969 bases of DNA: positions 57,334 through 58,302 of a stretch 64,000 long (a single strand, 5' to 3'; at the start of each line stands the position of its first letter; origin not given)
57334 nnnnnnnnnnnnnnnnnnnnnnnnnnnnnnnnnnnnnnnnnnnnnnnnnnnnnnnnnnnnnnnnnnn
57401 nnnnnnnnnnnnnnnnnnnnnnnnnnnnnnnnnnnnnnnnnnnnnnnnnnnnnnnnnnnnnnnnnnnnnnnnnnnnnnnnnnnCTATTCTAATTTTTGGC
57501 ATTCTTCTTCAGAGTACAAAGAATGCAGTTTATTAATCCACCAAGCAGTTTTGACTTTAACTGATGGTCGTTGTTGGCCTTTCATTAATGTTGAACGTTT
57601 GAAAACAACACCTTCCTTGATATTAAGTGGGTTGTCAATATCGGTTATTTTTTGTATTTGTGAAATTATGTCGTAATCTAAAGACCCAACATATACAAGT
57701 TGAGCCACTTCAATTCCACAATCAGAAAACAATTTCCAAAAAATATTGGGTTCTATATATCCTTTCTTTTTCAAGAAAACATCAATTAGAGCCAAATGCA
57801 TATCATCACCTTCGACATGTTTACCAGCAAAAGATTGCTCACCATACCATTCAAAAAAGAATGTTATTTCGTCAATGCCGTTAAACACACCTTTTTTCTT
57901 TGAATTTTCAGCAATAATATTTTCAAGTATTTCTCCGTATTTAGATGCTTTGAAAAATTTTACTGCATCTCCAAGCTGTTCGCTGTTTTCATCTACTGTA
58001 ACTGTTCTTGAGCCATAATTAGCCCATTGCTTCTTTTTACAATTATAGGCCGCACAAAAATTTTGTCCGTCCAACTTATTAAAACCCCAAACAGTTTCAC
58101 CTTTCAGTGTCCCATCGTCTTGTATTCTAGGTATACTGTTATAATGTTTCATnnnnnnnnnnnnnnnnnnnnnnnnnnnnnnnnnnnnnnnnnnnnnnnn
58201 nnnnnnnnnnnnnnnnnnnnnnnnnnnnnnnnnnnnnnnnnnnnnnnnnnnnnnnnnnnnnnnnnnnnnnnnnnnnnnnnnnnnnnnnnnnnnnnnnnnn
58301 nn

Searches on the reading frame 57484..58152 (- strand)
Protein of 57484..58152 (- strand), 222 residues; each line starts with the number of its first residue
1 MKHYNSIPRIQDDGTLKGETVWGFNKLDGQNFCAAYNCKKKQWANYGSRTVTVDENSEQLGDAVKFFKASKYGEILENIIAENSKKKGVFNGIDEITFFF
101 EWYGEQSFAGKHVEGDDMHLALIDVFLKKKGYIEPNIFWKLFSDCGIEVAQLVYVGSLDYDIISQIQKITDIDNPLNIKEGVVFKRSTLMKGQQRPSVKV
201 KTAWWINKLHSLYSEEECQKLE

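Call 10: search_protein_families(library=phrogs, proteins=[window:57484-58152:-], max_evalue=0.001)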
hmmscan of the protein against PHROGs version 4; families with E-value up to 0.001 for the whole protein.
window:57484-58152:- (222 aa): 2 families
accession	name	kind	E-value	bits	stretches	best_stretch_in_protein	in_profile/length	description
phrog_548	-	DNA, RNA and nucleotide metabolism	7.2e-14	52.7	1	1-211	3-239/341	RNA ligase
phrog_968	-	DNA, RNA and nucleotide metabolism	0.00011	22.4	1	18-206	183-389/398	RNA ligase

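Call 11: search_protein_families(library=pfam, proteins=[window:57484-58152:-], max_evalue=0.001)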
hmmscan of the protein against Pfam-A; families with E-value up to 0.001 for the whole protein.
window:57484-58152:- (222 aa): 1 family
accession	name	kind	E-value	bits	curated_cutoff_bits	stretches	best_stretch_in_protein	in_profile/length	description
PF09414.15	RNA_ligase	-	1e-08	36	27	1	20-201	2-171/171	RNA ligase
